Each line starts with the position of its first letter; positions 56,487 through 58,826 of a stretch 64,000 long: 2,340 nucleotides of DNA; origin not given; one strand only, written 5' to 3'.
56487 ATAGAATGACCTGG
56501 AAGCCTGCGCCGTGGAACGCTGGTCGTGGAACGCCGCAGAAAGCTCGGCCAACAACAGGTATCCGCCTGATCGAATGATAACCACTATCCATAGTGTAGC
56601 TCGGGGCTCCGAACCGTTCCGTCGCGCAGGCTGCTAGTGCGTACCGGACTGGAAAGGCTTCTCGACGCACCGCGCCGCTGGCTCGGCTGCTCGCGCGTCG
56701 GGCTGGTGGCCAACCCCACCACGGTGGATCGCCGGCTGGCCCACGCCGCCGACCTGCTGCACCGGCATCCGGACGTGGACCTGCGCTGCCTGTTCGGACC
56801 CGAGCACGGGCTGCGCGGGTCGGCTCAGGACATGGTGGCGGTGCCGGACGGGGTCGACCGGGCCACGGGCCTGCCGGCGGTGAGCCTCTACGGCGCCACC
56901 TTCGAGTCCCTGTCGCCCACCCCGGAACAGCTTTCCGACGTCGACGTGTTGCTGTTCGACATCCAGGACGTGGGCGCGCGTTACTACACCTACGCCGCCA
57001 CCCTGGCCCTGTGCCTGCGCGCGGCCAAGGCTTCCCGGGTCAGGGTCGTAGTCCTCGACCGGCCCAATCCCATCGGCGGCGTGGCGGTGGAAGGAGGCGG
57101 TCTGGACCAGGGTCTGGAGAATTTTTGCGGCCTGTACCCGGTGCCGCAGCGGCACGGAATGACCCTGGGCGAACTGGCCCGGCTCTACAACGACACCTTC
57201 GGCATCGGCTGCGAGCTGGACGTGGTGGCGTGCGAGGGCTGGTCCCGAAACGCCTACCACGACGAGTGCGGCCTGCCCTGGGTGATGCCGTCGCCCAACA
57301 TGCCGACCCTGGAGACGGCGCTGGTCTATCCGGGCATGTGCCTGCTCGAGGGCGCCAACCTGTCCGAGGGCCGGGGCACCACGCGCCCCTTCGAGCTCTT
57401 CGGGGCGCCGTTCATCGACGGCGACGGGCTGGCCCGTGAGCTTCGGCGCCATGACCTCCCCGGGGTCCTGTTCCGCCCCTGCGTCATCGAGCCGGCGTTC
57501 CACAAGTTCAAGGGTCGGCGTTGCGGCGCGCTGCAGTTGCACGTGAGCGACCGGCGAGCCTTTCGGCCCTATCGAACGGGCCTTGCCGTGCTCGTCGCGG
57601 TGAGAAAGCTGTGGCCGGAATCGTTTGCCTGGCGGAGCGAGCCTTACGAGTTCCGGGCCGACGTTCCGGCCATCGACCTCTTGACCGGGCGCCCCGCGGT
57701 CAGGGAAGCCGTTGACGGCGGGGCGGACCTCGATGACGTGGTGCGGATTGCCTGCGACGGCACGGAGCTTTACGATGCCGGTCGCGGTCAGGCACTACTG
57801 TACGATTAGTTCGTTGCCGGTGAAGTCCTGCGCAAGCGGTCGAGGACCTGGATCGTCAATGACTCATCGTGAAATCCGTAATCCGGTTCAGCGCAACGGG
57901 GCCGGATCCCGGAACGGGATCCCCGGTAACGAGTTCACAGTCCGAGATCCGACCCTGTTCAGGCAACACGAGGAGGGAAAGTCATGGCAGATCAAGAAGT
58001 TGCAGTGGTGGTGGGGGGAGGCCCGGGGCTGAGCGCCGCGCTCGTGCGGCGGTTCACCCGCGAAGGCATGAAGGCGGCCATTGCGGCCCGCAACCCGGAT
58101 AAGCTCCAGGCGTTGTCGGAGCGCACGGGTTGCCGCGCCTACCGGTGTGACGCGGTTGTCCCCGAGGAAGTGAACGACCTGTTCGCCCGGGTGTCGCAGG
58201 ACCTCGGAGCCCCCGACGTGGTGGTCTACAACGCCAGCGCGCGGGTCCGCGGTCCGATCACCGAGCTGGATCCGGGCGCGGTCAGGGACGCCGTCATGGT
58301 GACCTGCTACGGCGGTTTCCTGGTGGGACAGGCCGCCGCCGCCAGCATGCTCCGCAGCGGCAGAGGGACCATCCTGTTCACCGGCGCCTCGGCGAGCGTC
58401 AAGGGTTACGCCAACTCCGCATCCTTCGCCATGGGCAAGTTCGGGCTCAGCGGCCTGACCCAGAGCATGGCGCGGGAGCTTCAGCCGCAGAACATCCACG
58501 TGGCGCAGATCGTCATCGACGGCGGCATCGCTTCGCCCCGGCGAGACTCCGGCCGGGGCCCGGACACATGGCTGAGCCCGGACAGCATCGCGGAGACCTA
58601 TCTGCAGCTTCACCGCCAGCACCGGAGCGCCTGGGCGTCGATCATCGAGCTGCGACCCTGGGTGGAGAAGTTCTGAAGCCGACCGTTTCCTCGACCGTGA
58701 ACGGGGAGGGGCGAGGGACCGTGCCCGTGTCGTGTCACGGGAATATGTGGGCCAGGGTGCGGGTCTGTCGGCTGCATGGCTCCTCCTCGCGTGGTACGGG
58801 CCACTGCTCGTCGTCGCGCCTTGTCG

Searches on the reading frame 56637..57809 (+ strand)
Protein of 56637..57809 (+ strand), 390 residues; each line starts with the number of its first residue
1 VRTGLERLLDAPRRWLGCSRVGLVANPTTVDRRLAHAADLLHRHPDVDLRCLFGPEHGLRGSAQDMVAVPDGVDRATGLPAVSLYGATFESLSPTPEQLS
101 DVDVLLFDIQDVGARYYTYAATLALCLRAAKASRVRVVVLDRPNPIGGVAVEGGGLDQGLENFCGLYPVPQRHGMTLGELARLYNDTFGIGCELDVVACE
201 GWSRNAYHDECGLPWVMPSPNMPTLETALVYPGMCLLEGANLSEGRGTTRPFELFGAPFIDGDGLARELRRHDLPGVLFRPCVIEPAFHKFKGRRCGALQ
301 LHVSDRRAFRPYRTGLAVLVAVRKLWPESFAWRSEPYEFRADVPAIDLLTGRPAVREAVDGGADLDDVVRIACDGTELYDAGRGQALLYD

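Call 16: search_protein_families(library=pfam, proteins=[window:56637-57809:+], max_evalue=0.01)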
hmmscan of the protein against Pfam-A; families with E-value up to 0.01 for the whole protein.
window:56637-57809:+ (390 aa): 2 families
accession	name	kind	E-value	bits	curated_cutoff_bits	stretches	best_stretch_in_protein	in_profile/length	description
PF07075.17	NamZ_N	-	2.4e-79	265.9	26.9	1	21-225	1-202/203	Exo-beta-N-acetylmuramidase NamZ, N-terminal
PF20732.2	NamZ_C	-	9.3e-48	163.3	25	1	229-389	1-152/152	Exo-beta-N-acetylmuramidase NamZ, C-terminal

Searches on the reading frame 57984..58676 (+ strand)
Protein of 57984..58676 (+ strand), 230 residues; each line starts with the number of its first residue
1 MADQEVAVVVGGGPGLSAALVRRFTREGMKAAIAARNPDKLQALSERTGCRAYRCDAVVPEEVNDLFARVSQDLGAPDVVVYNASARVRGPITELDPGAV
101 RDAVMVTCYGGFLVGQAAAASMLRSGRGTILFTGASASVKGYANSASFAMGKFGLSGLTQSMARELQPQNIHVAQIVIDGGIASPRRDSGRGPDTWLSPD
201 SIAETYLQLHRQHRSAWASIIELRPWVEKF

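Call 16: search_protein_families(library=pfam, proteins=[window:57984-58676:+], max_evalue=0.01)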
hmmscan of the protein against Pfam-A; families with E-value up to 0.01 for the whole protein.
window:57984-58676:+ (230 aa): 3 families
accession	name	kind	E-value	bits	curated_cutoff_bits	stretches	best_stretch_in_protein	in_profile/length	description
PF00106.31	adh_short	-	1.1e-29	103.7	26.6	1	6-177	2-178/195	short chain dehydrogenase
PF13561.12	adh_short_C2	-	4.5e-25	89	27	1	15-176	7-171/236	Enoyl-(Acyl carrier protein) reductase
PF23441.1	SDR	-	4.2e-07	30.1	27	1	60-173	77-188/258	SDR-like rossmann domain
